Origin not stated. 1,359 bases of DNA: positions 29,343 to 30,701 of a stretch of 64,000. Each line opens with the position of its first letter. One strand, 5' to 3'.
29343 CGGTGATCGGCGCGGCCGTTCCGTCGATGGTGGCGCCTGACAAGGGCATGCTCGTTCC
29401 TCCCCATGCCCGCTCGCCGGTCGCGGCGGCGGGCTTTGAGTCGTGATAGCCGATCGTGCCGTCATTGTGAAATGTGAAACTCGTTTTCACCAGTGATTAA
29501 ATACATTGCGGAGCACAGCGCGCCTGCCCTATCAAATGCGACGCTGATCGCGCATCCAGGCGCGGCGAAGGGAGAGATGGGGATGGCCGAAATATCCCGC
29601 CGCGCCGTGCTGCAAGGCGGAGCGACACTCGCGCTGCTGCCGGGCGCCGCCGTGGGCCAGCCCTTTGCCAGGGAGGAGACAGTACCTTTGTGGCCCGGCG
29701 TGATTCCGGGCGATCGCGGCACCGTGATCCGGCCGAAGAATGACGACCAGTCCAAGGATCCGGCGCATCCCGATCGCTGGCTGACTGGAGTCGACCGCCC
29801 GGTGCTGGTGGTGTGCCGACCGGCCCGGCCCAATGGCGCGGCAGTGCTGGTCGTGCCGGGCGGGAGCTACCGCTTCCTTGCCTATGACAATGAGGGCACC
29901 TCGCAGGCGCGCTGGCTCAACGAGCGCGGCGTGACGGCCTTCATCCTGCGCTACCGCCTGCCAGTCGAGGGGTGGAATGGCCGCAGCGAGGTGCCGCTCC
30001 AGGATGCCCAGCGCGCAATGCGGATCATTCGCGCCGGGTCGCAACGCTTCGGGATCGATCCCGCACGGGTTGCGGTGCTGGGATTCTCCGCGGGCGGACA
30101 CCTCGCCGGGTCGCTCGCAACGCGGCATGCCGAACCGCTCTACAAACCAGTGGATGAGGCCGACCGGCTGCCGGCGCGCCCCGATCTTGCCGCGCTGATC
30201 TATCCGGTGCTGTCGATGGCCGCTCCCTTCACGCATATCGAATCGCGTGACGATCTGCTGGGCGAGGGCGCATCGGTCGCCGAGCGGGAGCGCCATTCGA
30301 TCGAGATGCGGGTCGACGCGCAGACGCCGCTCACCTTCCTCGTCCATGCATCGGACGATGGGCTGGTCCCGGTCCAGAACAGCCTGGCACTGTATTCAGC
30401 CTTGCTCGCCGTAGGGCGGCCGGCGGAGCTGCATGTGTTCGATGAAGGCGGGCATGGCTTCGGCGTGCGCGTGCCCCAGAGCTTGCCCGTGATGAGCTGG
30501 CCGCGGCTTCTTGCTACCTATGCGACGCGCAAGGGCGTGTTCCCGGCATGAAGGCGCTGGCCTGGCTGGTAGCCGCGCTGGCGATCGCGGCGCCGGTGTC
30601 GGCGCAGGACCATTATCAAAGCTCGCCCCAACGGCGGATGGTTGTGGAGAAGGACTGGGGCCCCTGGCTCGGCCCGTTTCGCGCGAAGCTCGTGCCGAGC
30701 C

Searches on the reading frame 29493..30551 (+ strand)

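Call 52: search_protein_families(library=pfam, proteins=[window:29493-30551:+], max_evalue=0.01)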
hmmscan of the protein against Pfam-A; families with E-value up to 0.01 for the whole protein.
window:29493-30551:+ (352 aa): 7 families
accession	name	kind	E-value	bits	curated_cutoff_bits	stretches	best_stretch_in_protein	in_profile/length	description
PF20434.5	BD-FAE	-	2.5e-13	50.5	26.8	1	139-304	40-215/215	BD-FAE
PF07859.19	Abhydrolase_3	-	7.9e-12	45.8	25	1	143-323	26-208/210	alpha/beta hydrolase fold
PF00326.27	Peptidase_S9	-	3.4e-11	43.5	22.6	2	273-324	137-190/213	Prolyl oligopeptidase family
PF00135.34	COesterase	-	0.00028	20.4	27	1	117-211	104-203/515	Carboxylesterase family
PF01738.24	DLH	-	0.00038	20.6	21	0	274-327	140-192/217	Dienelactone hydrolase family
PF02230.22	Abhydrolase_2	-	0.0013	19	23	0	276-322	155-200/217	Phospholipase/Carboxylesterase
PF12146.15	Hydrolase_4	-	0.0039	16.9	27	0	277-322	191-233/239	Serine aminopeptidase, S33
